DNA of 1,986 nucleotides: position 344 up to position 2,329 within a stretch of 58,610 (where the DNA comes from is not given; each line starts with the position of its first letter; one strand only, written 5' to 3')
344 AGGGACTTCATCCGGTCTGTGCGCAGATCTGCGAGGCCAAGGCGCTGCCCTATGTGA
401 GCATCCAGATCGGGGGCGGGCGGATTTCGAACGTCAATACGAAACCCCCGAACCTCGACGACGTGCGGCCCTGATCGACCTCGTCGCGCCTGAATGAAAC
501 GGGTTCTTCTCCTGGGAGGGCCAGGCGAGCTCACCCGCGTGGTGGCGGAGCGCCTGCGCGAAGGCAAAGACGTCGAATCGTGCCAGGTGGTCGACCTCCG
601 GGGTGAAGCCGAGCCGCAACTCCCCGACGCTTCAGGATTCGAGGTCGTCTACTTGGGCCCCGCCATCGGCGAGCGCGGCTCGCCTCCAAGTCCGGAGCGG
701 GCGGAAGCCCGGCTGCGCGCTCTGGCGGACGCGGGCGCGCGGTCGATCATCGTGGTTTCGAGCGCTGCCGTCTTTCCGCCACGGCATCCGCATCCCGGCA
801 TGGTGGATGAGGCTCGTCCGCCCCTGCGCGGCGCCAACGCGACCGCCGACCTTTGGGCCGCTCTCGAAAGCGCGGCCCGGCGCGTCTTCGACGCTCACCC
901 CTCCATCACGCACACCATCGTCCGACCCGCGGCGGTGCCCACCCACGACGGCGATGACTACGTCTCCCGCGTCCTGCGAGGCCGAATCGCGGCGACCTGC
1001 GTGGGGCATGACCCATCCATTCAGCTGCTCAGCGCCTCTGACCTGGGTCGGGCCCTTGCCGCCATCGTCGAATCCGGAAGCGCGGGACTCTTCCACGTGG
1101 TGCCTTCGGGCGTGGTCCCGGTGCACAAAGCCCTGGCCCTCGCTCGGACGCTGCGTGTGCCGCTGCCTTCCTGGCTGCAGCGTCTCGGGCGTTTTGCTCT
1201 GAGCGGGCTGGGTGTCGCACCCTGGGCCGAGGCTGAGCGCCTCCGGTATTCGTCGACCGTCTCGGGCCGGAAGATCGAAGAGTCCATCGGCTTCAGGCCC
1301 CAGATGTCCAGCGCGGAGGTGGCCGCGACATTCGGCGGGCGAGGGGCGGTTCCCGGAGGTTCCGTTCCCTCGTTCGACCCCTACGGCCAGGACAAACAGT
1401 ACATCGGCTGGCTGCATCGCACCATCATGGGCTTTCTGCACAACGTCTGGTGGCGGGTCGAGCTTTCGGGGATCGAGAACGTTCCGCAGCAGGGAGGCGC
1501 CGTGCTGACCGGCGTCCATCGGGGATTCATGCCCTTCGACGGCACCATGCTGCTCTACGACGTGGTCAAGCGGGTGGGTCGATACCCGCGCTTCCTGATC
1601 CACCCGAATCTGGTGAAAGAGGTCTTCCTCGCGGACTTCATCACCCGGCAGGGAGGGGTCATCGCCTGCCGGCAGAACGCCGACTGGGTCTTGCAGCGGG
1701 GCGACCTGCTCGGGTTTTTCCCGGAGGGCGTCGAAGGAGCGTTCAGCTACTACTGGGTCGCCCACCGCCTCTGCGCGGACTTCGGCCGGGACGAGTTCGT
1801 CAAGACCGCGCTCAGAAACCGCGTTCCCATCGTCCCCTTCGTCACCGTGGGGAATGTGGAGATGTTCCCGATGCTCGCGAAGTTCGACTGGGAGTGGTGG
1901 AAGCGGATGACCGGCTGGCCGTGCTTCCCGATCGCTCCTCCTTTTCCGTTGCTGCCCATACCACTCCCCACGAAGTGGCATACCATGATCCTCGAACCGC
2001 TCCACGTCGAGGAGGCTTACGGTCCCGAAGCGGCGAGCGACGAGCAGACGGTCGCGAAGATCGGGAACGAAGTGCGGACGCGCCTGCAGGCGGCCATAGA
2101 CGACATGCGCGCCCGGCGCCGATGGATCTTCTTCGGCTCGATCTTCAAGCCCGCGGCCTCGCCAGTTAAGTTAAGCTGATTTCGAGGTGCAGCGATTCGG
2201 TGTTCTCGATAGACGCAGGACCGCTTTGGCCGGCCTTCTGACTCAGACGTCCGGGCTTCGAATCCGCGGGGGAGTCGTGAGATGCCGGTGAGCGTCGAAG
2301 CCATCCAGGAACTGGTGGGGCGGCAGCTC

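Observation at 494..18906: Atypical type II PKS-like (KS/CLF) lipid cluster with halogenase, carotenoid-type oxygenase, CrtI-type flavoenzyme and an HMG-CoA-reductase homologue, but no KR/DH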

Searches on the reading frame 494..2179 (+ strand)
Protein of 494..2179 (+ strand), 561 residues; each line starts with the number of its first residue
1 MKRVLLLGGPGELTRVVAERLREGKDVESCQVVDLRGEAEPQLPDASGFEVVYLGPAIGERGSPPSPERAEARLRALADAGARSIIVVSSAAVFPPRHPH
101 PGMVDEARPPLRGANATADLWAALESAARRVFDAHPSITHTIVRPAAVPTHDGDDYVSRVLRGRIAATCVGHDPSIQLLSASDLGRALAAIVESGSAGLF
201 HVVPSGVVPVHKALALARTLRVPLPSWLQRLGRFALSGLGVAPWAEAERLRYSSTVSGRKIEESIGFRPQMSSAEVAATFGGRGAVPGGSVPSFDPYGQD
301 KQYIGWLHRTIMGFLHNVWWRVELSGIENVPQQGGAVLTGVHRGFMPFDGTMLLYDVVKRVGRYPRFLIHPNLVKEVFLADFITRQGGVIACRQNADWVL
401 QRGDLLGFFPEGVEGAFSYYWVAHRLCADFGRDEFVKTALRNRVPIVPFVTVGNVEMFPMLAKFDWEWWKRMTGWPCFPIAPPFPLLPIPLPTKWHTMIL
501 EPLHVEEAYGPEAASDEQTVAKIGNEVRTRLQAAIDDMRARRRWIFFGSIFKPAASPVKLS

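Call 3: search_protein_families(library=pfam, proteins=[window:494-2179:+], max_evalue=0.001)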
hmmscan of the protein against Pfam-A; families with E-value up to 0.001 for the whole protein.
window:494-2179:+ (561 aa): 1 family
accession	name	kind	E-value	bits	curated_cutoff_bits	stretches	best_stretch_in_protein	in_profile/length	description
PF01553.26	Acyltransferase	-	4.5e-08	33.4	23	1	321-450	1-130/132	Acyltransferase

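Call 5: search_protein_families(library=ncbifam, proteins=[window:494-2179:+], max_evalue=0.001)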
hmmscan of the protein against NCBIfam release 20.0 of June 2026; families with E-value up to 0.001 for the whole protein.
window:494-2179:+ (561 aa): 1 family
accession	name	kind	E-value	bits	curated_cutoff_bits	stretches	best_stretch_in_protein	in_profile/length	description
NF006386.0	PRK08633.1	equivalog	7.9e-05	20.5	1221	1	307-412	414-520/1147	acyl-[ACP]--phospholipid O-acyltransferase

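Call 43: search_solved_structures(query=window:494-2179:+, max_evalue=1)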
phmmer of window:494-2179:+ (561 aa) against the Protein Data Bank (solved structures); distinct sequences matched with E-value up to 1: 0.

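Call 59: find_homologous_proteins(query=window:494-2179:+, max_evalue=1e-10)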
Query window:494-2179:+ (561 aa): 800 proteins with E <= 1e-10 among 8000 candidates; the best 120 are listed.
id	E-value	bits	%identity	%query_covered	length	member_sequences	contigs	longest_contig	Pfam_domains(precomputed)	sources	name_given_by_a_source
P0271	0.0e+0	1254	97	100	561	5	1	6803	PF01553.27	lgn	-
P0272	0.0e+0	1111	85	99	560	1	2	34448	PF01553.27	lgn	-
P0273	0.0e+0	1110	85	98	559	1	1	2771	PF01553.27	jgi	jgi:1-acyl-sn-glycerol-3-phosphate acyltransferase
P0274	0.0e+0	1094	84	98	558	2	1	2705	PF01553.27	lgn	-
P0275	0.0e+0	1088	84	100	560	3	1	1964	PF01553.27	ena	-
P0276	0.0e+0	1073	84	98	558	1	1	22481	PF01553.27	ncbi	-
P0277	0.0e+0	1069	83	98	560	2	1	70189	PF01553.27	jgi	jgi:1-acyl-sn-glycerol-3-phosphate acyltransferase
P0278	0.0e+0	1012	85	91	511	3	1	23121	PF01553.27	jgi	-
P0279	2.9e-284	962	75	98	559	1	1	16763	PF01553.27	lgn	-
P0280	9.5e-281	950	74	99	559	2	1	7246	PF01553.27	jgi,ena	-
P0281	6.6e-279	944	73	98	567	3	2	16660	PF01553.27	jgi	-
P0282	4.8e-277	938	73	99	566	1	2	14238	PF01553.27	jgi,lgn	jgi:1-acyl-sn-glycerol-3-phosphate acyltransferase/nucleoside-diphosphate-sugar epimerase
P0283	3.4e-274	929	72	98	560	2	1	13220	PF01553.27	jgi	jgi:1-acyl-sn-glycerol-3-phosphate acyltransferase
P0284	6.5e-271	918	72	100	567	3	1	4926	PF13460.13,PF01553.27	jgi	jgi:1-acyl-sn-glycerol-3-phosphate acyltransferase/nucleoside-diphosphate-sugar epimerase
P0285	2.6e-270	916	71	99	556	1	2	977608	PF01553.27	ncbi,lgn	ncbi:MAG: 1-acyl-sn-glycerol-3-phosphate acyltransferase [Vicinamibacteria bacterium]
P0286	8.7e-263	891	70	99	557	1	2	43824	PF01553.27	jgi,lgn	jgi:1-acyl-sn-glycerol-3-phosphate acyltransferase/nucleoside-diphosphate-sugar epimerase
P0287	1.6e-260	884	71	96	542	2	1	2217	PF01553.27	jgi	-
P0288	3.3e-260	883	70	99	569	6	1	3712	PF01553.27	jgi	-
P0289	4.6e-255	866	69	96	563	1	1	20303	PF01553.27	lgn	-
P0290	5.7e-236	803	72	86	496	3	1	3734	PF01553.27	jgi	jgi:1-acyl-sn-glycerol-3-phosphate acyltransferase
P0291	4.7e-222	757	61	99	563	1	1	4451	PF01553.27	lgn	-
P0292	2.3e-214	731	59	99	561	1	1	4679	PF01553.27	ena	-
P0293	6.2e-207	707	58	99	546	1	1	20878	PF01553.27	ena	-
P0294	5.2e-196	671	56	99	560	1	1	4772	PF01553.27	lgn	-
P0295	7.0e-195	667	55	99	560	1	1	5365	PF01553.27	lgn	-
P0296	3.0e-177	609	53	98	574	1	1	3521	PF13460.13,PF01553.27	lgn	-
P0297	2.3e-176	606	58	86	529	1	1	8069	PF01553.27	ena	-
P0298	1.0e-172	594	51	98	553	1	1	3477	PF01553.27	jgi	jgi:1-acyl-sn-glycerol-3-phosphate acyltransferase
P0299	9.9e-170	584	51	99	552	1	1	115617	PF01553.27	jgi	jgi:1-acyl-sn-glycerol-3-phosphate acyltransferase/nucleoside-diphosphate-sugar epimerase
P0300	2.0e-168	579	56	88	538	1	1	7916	PF01553.27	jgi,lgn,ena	-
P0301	1.7e-161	557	47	99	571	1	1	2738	PF03982.19,PF01553.27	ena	-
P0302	3.6e-160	552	48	99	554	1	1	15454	PF01553.27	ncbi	-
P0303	1.9e-157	543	47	98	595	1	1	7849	PF03982.19,PF01553.27,PF01370.28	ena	-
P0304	5.1e-157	542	46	98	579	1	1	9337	PF03982.19,PF01553.27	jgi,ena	-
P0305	5.9e-157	542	45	99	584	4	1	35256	PF03982.19,PF01553.27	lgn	-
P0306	1.2e-156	541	48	98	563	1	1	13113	PF01553.27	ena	-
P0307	3.1e-156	539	45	98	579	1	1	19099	PF03982.19,PF01553.27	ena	-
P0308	9.1e-156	538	46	99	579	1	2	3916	PF01553.27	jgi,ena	-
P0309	1.9e-155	537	45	99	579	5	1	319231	PF03982.19,PF01553.27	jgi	jgi:1-acyl-sn-glycerol-3-phosphate acyltransferase/nucleoside-diphosphate-sugar epimerase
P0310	2.5e-155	536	50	98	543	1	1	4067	PF01553.27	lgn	-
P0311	4.3e-155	535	50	92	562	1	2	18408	PF01553.27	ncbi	-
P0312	2.0e-154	533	46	96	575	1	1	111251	PF03982.19,PF01553.27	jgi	jgi:1-acyl-sn-glycerol-3-phosphate acyltransferase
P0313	2.1e-153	530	52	89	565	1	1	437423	PF01553.27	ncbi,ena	-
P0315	2.9e-153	529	46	98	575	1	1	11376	PF03982.19,PF01553.27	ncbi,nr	ncbi:MAG TPA: 1-acyl-sn-glycerol-3-phosphate acyltransferase [Blastocatellia bacterium]|nr:1-acyl-sn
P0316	3.0e-153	529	46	98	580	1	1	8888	PF03982.19,PF01553.27,PF01370.28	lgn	-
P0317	9.9e-153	528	47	98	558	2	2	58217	PF03982.19,PF01553.27,PF01370.28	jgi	jgi:1-acyl-sn-glycerol-3-phosphate acyltransferase/nucleoside-diphosphate-sugar epimerase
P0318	1.7e-152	527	49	90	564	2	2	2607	PF01553.27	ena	-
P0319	2.3e-152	526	49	91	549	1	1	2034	PF03982.19,PF01553.27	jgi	-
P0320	2.8e-152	526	49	90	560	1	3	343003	PF01553.27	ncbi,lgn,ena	-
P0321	5.4e-152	525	47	98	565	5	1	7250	PF03982.19,PF01553.27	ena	-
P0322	7.1e-152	525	46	99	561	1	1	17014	PF01553.27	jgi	jgi:1-acyl-sn-glycerol-3-phosphate acyltransferase/nucleoside-diphosphate-sugar epimerase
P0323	7.8e-152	525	46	98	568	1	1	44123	PF01553.27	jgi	jgi:1-acyl-sn-glycerol-3-phosphate acyltransferase/nucleoside-diphosphate-sugar epimerase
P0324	1.1e-151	524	45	98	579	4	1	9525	PF03982.19,PF01553.27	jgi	-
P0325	1.8e-151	524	46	99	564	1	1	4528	PF01370.28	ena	-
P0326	1.8e-151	523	46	98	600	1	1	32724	PF03982.19,PF01553.27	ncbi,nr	ncbi:MAG: 1-acyl-sn-glycerol-3-phosphate acyltransferase [Acidobacteria bacterium]|nr:1-acyl-sn-glyc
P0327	3.7e-151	522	48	97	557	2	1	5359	PF03982.19,PF01553.27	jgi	jgi:1-acyl-sn-glycerol-3-phosphate acyltransferase/nucleoside-diphosphate-sugar epimerase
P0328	7.2e-151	522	50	89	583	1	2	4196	PF01553.27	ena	-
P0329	8.4e-151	521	46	100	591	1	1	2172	PF01553.27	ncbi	-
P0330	1.8e-150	520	52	89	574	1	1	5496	PF01553.27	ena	-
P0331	2.2e-150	520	46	98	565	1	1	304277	PF03982.19,PF01553.27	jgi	jgi:1-acyl-sn-glycerol-3-phosphate acyltransferase/nucleoside-diphosphate-sugar epimerase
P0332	2.9e-150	520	45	99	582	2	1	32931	PF03982.19,PF01553.27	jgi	jgi:1-acyl-sn-glycerol-3-phosphate acyltransferase/nucleoside-diphosphate-sugar epimerase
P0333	5.3e-150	519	46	100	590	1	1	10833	PF03982.19,PF01553.27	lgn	-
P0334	9.0e-150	518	47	96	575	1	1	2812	PF03982.19,PF01553.27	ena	-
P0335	1.7e-149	517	47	99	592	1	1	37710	PF01553.27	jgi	jgi:1-acyl-sn-glycerol-3-phosphate acyltransferase/nucleoside-diphosphate-sugar epimerase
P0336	1.7e-149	517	47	96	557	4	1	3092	PF01553.27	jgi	jgi:nucleoside-diphosphate-sugar epimerase/1-acyl-sn-glycerol-3-phosphate acyltransferase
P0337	2.2e-149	517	46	98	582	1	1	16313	PF01553.27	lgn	-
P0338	2.5e-149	516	46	98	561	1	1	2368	PF03982.19,PF01553.27,PF01370.28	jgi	jgi:1-acyl-sn-glycerol-3-phosphate acyltransferase/nucleoside-diphosphate-sugar epimerase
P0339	2.6e-149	516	46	99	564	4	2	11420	PF01553.27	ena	-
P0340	2.8e-149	516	45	99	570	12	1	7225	PF03982.19,PF01553.27,PF01370.28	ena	-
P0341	3.7e-149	516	49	89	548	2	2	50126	PF01553.27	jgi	jgi:1-acyl-sn-glycerol-3-phosphate acyltransferase/nucleoside-diphosphate-sugar epimerase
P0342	4.6e-149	516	46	98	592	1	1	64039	PF01553.27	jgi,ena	jgi:1-acyl-sn-glycerol-3-phosphate acyltransferase/nucleoside-diphosphate-sugar epimerase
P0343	8.4e-149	515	46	98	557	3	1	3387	PF01553.27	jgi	-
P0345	9.2e-149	515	50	89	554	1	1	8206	PF01553.27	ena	-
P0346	1.0e-148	514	47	98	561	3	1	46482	PF01553.27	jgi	jgi:1-acyl-sn-glycerol-3-phosphate acyltransferase/nucleoside-diphosphate-sugar epimerase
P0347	1.5e-148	514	45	100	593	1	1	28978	PF01553.27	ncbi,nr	ncbi:MAG: 1-acyl-sn-glycerol-3-phosphate acyltransferase [Acidobacteria bacterium]|nr:1-acyl-sn-glyc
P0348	2.5e-148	513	44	99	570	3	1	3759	PF01553.27,PF01370.28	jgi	jgi:nucleoside-diphosphate-sugar epimerase/1-acyl-sn-glycerol-3-phosphate acyltransferase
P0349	3.7e-148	513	46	98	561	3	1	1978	PF03982.19,PF01553.27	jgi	jgi:1-acyl-sn-glycerol-3-phosphate acyltransferase/nucleoside-diphosphate-sugar epimerase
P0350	6.2e-148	512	49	90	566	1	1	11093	PF01553.27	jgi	jgi:1-acyl-sn-glycerol-3-phosphate acyltransferase/nucleoside-diphosphate-sugar epimerase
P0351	6.2e-148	512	47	98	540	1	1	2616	PF03982.19,PF01553.27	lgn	-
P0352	6.2e-148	512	47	98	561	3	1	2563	PF03982.19,PF01553.27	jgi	jgi:1-acyl-sn-glycerol-3-phosphate acyltransferase/nucleoside-diphosphate-sugar epimerase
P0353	7.2e-148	512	44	99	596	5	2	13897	PF01553.27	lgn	-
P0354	7.4e-148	512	46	98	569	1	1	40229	PF01553.27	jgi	jgi:1-acyl-sn-glycerol-3-phosphate acyltransferase/nucleoside-diphosphate-sugar epimerase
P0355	8.8e-148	511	45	99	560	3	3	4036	PF01553.27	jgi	jgi:1-acyl-sn-glycerol-3-phosphate acyltransferase/nucleoside-diphosphate-sugar epimerase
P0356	9.1e-148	511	46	98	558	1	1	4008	PF03982.19,PF01553.27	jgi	jgi:1-acyl-sn-glycerol-3-phosphate acyltransferase/nucleoside-diphosphate-sugar epimerase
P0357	1.1e-147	511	48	89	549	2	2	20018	PF03982.19,PF01553.27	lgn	-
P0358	1.6e-147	510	46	99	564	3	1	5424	PF01553.27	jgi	jgi:1-acyl-sn-glycerol-3-phosphate acyltransferase/nucleoside-diphosphate-sugar epimerase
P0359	1.8e-147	510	45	99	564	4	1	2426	PF01553.27,PF01370.28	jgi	jgi:1-acyl-sn-glycerol-3-phosphate acyltransferase/nucleoside-diphosphate-sugar epimerase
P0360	2.2e-147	510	46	98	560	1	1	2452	PF01553.27,PF01370.28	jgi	jgi:1-acyl-sn-glycerol-3-phosphate acyltransferase/nucleoside-diphosphate-sugar epimerase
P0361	2.6e-147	510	46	99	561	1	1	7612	PF01553.27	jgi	jgi:nucleoside-diphosphate-sugar epimerase/1-acyl-sn-glycerol-3-phosphate acyltransferase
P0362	2.8e-147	510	48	96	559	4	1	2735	PF01553.27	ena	-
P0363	3.3e-147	509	47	96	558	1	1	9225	PF01553.27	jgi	jgi:1-acyl-sn-glycerol-3-phosphate acyltransferase/nucleoside-diphosphate-sugar epimerase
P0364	3.4e-147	509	45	98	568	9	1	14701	PF01553.27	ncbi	-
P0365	3.4e-147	509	45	98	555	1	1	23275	PF01553.27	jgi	jgi:1-acyl-sn-glycerol-3-phosphate acyltransferase/nucleoside-diphosphate-sugar epimerase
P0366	4.1e-147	509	48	98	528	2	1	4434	PF03982.19,PF01553.27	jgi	-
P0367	5.1e-147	509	47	98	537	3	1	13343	PF03982.19,PF01553.27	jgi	-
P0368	7.1e-147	508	45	98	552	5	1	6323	PF01553.27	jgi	-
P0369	8.3e-147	508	44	96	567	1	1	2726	PF03982.19,PF01553.27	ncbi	-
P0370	9.1e-147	508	47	93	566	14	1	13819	PF01553.27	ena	-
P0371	9.5e-147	508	48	96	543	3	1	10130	PF03982.19,PF01553.27,PF01370.28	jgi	jgi:1-acyl-sn-glycerol-3-phosphate acyltransferase/nucleoside-diphosphate-sugar epimerase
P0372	1.3e-146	507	47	92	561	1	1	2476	PF03982.19,PF01553.27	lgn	-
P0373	2.1e-146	507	46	98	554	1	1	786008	PF01553.27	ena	-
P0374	2.4e-146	507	45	98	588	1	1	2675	PF01553.27,PF01370.28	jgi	jgi:nucleoside-diphosphate-sugar epimerase/1-acyl-sn-glycerol-3-phosphate acyltransferase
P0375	2.6e-146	506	45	96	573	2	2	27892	PF03982.19,PF01553.27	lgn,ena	-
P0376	2.7e-146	506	46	99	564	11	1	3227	PF01553.27,PF01370.28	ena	-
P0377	4.2e-146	506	45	98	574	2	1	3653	PF01553.27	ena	-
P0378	4.5e-146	506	45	98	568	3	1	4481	PF01553.27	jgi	jgi:1-acyl-sn-glycerol-3-phosphate acyltransferase/nucleoside-diphosphate-sugar epimerase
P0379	6.0e-146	505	48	87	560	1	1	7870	PF03982.19,PF01553.27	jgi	jgi:1-acyl-sn-glycerol-3-phosphate acyltransferase/nucleoside-diphosphate-sugar epimerase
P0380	6.4e-146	505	48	92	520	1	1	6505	PF03982.19,PF01553.27,PF01370.28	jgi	jgi:1-acyl-sn-glycerol-3-phosphate acyltransferase/nucleoside-diphosphate-sugar epimerase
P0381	8.6e-146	505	45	98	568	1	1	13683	PF03982.19,PF01553.27,PF01370.28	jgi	jgi:1-acyl-sn-glycerol-3-phosphate acyltransferase/nucleoside-diphosphate-sugar epimerase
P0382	1.0e-145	504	44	97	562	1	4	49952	PF03982.19,PF01553.27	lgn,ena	-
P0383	1.1e-145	504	46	98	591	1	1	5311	PF01553.27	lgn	-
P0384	1.1e-145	504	51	86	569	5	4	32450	PF01553.27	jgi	jgi:1-acyl-sn-glycerol-3-phosphate acyltransferase/nucleoside-diphosphate-sugar epimerase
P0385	1.2e-145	504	45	96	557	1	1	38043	PF03982.19,PF01553.27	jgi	jgi:1-acyl-sn-glycerol-3-phosphate acyltransferase/nucleoside-diphosphate-sugar epimerase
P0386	1.3e-145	504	46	100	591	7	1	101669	PF01553.27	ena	-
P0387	1.4e-145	504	43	99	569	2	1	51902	PF01553.27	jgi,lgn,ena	-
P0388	1.6e-145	504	48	91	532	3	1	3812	PF01553.27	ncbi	ncbi:MAG TPA: 1-acyl-sn-glycerol-3-phosphate acyltransferase, partial [Pyrinomonadaceae bacterium]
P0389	1.7e-145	504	47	96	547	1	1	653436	PF01553.27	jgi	jgi:1-acyl-sn-glycerol-3-phosphate acyltransferase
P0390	1.7e-145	504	47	98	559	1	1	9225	PF01553.27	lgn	-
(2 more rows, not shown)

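Call 70: predict_structure(alignment_id=A2)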
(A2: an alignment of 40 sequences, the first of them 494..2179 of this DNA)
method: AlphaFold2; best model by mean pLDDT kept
length: 561 residues; sequences in the alignment: 40
mean_pLDDT: 88.9   pTM: 0.88
mean pLDDT of the five models: 88.9, 83.5, 83.3, 83.1, 82.4
residues with pLDDT >= 90: 361; 70-90: 156; 50-70: 30; < 50: 14
segments of 3 or more residues with pLDDT < 50: 285-288, 484-490, 558-560
pLDDT, mean of each block of 10 residues (from residue 1): 94 97 96 82 78 95 91 95 97 90 89 92 97 95 97 94 94 93 98 96 93 95 93 90 90 90 95 95 59 87 92 87 94 96 79 94 93 83 88 92 94 82 79 89 97 82 87 80 51 82 97 96 95 93 75 59 51
secondary structure, 60 per line:
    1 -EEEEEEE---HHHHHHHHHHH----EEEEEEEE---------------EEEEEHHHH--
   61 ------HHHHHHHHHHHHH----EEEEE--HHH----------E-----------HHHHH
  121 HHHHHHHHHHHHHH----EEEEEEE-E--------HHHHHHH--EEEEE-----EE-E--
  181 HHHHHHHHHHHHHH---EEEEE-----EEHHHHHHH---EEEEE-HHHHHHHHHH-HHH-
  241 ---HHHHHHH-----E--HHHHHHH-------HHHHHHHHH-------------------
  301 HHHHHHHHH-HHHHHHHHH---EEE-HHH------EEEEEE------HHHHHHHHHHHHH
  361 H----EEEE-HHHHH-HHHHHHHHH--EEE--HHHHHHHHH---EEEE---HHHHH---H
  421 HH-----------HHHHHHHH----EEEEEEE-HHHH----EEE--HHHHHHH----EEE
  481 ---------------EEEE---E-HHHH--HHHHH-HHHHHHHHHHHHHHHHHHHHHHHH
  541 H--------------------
elements in order: E2-8 H12-22 E27-34 E50-54 H55-58 H67-79 E84-88 H116-134 E139-145 H156-162 E165-169 H181-194 E198-202 H210-216 E220-224 H226-235 H244-250 H259-265 H273-281 H301-309 H311-319 E323-325 E336-341 H348-361 E366-369 H371-375 H377-385 E388-390 H393-401 E405-408 H412-416 H434-441 E446-452 H454-457 E462-464 H467-473 E478-480 E496-499 H505-508 H511-515 H517-541

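Call 77: fold_search(model_id=the predicted structure, library=pdb)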
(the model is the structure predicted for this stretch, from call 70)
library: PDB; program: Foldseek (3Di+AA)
matches with E <= 10: 1670; with E <= 0.001: 370
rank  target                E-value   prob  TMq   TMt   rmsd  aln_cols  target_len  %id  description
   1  3wj7_A                5.7e-11  1.00  0.37  0.59   5.8       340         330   17  Crystal structure of gox2253 (released 2014-06-04)
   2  3ius_A                6.7e-11  1.00  0.36  0.65   5.6       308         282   16  The structure of a functionally unknown conserved protein from Silicibacter pomeroyi DSS (released 2009-10-20)
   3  3ius_B                7.5e-11  1.00  0.35  0.66   5.3       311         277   17  The structure of a functionally unknown conserved protein from Silicibacter pomeroyi DSS (released 2009-10-20)
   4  4w4t_B                5.2e-10  1.00  0.38  0.52   5.4       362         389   17  The crystal structure of the terminal R domain from the myxalamid PKS-NRPS biosynthetic pathway (released 2015-08-12)
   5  3m2p_A                1.1e-09  1.00  0.37  0.66   5.1       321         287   15  The crystal structure of UDP-N-acetylglucosamine 4-epimerase from Bacillus cereus (released 2010-04-07)
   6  9g83_P                1.2e-09  1.00  0.36  0.57   5.1       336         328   18  Respiratory supercomplex CI1-CIII2-CIV2-(cbb3)1 from alphaproteobacterium (released 2026-02-04)
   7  6kv9                  1.3e-09  1.00  0.39  0.70   3.6       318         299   17  MoeE5 in complex with UDP-glucuronic acid and NAD (released 2019-11-13)
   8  4b4o_A                1.3e-09  1.00  0.37  0.65   4.9       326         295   17  Crystal Structure of human epimerase family protein SDR39U1 (isoform2) with NADPH (released 2012-08-29)
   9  3m2p_D                2.1e-09  1.00  0.35  0.65   6.2       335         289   14  The crystal structure of UDP-N-acetylglucosamine 4-epimerase from Bacillus cereus (released 2010-04-07)
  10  3m2p_C                2.1e-09  1.00  0.34  0.64   5.8       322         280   13  The crystal structure of UDP-N-acetylglucosamine 4-epimerase from Bacillus cereus (released 2010-04-07)
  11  6kvc                  2.2e-09  1.00  0.38  0.68   4.2       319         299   18  MoeE5 in complex with UDP-glucose and NAD (released 2019-11-13)
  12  1vl0_A                2.2e-09  1.00  0.35  0.64   5.5       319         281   14  CRYSTAL STRUCTURE OF A DTDP-4-DEHYDRORHAMNOSE REDUCTASE, RFBD ORTHOLOG (CA_C2315) FROM CLOSTRIDIUM ACETOBUTYLICUM ATCC (released 2004-08-17)
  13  4b4o_G                2.5e-09  1.00  0.37  0.66   4.6       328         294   17  Crystal Structure of human epimerase family protein SDR39U1 (isoform2) with NADPH (released 2012-08-29)
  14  4w4t_A                2.6e-09  1.00  0.38  0.52   5.3       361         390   17  The crystal structure of the terminal R domain from the myxalamid PKS-NRPS biosynthetic pathway (released 2015-08-12)
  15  4lw8_A                2.6e-09  1.00  0.35  0.60   5.0       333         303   18  Crystal structure of a putative epimerase from Burkholderia cenocepacia J2315 (released 2013-09-04)
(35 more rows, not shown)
